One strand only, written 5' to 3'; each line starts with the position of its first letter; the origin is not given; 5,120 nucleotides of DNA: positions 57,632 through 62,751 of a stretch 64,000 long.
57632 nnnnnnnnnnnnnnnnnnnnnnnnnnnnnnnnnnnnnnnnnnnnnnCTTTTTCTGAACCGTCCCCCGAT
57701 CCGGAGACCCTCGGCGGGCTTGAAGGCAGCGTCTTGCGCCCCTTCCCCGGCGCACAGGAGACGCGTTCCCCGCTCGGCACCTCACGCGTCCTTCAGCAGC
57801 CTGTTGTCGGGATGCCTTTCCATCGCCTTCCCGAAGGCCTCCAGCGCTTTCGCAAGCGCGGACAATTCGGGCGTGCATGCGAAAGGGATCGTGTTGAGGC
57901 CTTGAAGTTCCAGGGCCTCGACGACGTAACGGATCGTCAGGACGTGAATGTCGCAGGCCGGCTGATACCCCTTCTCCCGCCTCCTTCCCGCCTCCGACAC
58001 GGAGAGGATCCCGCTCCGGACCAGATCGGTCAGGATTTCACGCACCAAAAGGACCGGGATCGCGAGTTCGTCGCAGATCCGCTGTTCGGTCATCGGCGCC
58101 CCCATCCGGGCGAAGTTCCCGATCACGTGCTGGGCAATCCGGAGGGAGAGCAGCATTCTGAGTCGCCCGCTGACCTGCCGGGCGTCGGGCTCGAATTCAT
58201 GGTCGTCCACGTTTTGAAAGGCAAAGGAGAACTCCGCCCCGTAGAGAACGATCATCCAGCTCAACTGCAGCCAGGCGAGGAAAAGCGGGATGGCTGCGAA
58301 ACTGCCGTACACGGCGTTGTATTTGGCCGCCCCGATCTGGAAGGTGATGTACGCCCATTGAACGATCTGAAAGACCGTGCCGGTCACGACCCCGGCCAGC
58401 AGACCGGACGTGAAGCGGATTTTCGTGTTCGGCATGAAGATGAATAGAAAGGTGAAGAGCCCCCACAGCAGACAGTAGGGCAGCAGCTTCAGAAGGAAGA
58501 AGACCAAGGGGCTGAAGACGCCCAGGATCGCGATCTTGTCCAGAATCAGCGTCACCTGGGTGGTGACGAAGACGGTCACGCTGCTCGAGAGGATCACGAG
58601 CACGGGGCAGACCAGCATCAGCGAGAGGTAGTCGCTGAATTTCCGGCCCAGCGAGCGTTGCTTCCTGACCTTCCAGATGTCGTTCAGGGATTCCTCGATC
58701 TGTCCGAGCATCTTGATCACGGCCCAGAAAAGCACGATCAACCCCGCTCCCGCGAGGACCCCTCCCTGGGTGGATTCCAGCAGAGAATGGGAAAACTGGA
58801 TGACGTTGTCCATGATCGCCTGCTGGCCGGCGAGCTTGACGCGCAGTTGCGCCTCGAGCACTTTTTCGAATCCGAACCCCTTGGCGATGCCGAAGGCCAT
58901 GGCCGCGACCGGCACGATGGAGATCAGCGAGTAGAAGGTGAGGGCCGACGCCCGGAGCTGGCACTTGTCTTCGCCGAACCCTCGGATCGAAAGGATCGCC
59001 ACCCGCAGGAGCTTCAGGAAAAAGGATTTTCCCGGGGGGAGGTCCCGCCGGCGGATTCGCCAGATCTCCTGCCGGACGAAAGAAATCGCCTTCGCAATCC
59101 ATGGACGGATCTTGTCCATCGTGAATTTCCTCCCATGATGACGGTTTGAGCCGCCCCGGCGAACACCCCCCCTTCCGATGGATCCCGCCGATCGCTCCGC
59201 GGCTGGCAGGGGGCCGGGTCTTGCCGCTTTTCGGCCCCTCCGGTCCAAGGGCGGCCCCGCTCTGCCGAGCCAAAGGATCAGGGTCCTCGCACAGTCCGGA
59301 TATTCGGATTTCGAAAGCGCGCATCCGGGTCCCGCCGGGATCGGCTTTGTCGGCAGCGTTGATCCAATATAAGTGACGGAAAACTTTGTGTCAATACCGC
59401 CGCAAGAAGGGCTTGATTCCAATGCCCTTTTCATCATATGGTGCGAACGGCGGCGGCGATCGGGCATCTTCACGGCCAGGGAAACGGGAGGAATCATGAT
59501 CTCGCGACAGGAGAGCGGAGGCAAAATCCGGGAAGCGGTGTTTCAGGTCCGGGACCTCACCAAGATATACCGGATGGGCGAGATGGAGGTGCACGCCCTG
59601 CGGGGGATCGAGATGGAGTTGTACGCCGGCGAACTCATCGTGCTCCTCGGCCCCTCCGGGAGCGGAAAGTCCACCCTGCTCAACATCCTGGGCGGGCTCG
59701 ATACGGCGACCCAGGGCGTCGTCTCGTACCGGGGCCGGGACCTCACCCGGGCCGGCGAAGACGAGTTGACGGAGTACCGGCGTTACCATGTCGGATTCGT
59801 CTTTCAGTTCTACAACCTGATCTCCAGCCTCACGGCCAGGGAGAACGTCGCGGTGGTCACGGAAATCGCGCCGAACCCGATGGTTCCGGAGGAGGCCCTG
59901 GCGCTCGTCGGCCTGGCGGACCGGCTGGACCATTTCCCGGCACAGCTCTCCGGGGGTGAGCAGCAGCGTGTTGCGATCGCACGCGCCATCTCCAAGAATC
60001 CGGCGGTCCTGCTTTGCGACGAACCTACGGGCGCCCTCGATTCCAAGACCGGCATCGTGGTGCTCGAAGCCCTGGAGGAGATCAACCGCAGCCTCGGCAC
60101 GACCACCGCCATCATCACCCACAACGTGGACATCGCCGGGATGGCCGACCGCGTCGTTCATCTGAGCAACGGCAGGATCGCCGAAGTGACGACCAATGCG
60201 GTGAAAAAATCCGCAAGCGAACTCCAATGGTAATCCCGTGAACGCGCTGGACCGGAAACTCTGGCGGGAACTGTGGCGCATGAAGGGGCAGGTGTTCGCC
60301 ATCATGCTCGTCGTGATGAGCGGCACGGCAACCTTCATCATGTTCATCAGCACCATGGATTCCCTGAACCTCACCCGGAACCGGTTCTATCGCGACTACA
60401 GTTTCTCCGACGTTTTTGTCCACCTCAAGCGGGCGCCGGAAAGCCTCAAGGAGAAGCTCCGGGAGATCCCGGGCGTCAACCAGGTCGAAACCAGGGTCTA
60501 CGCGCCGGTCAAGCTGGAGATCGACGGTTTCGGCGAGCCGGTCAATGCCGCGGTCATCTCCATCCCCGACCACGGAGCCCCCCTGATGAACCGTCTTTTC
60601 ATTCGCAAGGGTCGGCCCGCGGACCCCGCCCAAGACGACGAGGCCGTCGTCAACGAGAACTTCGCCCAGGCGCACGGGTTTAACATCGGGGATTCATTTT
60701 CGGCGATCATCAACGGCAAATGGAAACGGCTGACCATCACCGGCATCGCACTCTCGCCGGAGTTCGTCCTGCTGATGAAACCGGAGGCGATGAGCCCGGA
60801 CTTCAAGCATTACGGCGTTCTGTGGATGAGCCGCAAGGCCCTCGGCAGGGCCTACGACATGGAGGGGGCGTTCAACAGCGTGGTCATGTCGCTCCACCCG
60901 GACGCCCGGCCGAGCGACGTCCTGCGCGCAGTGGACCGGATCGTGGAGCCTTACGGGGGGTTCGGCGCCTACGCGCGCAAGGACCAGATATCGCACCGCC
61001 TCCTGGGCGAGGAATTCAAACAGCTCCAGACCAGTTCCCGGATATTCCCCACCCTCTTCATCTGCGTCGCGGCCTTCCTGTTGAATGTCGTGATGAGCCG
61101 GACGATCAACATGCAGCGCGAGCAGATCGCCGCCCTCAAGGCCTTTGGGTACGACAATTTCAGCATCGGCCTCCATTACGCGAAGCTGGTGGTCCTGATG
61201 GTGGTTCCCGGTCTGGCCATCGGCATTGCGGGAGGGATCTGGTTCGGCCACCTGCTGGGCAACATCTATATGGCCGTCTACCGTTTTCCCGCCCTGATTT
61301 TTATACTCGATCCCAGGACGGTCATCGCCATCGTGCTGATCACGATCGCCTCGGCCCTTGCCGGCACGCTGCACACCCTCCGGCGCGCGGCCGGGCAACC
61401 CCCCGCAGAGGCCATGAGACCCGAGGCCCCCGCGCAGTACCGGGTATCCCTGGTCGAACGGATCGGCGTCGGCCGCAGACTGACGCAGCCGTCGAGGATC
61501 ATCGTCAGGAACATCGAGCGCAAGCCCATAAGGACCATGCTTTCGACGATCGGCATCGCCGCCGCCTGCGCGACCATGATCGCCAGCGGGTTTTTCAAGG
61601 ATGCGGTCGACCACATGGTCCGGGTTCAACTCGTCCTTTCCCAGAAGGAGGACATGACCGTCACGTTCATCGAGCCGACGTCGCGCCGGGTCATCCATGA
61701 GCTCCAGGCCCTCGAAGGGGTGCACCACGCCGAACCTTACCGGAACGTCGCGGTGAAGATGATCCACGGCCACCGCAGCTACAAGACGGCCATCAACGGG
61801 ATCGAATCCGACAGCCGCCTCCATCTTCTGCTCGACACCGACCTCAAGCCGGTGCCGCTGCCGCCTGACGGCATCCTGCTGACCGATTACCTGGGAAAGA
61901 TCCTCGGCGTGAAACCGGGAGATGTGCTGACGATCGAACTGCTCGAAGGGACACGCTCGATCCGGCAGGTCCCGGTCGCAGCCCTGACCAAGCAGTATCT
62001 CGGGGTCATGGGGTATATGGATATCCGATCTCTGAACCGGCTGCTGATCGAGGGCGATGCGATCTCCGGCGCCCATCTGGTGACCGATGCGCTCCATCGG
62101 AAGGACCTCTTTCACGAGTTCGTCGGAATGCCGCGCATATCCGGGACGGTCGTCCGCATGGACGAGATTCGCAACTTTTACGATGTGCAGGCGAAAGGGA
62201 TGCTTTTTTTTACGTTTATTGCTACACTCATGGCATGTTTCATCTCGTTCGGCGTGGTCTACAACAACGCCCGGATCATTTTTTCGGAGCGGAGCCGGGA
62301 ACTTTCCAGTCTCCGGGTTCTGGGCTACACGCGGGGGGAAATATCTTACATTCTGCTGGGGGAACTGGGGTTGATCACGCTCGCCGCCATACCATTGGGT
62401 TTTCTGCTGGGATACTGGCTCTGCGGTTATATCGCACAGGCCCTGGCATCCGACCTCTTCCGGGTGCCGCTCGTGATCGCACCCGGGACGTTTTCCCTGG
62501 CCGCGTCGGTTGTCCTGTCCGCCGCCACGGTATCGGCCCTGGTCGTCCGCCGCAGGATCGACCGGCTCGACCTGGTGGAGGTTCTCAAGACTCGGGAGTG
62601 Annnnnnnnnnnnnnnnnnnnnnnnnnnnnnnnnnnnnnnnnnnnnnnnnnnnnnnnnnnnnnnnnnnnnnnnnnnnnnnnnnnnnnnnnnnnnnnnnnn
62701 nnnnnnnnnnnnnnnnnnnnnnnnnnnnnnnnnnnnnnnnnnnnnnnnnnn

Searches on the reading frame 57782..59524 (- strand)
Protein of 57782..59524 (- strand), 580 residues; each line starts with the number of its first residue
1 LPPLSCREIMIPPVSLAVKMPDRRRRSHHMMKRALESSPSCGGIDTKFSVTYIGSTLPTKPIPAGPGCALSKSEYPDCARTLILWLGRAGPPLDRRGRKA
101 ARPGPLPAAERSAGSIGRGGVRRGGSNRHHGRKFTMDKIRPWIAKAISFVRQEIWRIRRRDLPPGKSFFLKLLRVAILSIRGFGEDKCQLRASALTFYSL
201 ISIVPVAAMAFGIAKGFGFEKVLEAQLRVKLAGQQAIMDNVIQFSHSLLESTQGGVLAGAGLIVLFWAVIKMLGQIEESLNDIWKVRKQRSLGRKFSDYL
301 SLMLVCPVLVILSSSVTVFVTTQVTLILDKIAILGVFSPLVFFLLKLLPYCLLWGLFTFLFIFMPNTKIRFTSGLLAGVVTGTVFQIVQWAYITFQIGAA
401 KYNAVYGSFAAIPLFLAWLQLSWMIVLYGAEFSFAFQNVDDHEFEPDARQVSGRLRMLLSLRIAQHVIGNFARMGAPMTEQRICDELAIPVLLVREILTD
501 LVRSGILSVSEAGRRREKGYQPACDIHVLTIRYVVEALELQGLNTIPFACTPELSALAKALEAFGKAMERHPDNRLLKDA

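Call 71: search_protein_families(library=pfam, proteins=[window:57782-59524:-], max_evalue=0.001)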
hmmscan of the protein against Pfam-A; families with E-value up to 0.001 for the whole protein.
window:57782-59524:- (580 aa): 1 family
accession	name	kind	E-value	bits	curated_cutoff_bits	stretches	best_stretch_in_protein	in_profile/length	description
PF03631.20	Virul_fac_BrkB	-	4.5e-53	181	33.7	1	185-438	2-257/259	Virulence factor BrkB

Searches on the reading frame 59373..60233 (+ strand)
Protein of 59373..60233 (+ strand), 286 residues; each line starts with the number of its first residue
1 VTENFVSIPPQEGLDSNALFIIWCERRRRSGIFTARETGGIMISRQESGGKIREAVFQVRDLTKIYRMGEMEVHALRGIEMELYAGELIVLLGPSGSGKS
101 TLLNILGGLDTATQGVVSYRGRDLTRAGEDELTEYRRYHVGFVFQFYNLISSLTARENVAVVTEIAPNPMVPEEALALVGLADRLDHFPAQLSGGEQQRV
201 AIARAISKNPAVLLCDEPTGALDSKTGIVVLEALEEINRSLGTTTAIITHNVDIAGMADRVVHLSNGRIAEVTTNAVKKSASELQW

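Call 71: search_protein_families(library=pfam, proteins=[window:59373-60233:+], max_evalue=0.001)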
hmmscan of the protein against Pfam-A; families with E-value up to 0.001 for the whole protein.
window:59373-60233:+ (286 aa): 4 families
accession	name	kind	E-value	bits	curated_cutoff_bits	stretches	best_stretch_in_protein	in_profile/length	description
PF00005.33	ABC_tran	-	6.3e-34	118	25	1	76-219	1-136/137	ABC transporter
PF03193.22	RsgA_GTPase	-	4.3e-06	27.1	30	1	66-127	87-150/174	RsgA GTPase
PF13304.12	AAA_21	-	8.9e-05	23.1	27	1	88-151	1-68/304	AAA domain, putative AbiEii toxin, Type IV TA system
PF13521.12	AAA_28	-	0.00067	20.3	27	0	89-109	2-22/164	AAA domain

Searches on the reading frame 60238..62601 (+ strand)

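Call 71: search_protein_families(library=pfam, proteins=[window:60238-62601:+], max_evalue=0.001)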
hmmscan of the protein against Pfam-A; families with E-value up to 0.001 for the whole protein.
window:60238-62601:+ (787 aa): 2 families
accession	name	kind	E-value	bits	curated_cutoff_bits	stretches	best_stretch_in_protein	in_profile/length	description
PF02687.27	FtsX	-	2e-26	92.8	25.5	2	661-774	2-115/120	FtsX-like permease C-terminal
PF12704.14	MacB_PCD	-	1.7e-09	38.7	27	1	21-234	3-206/207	MacB-like periplasmic core domain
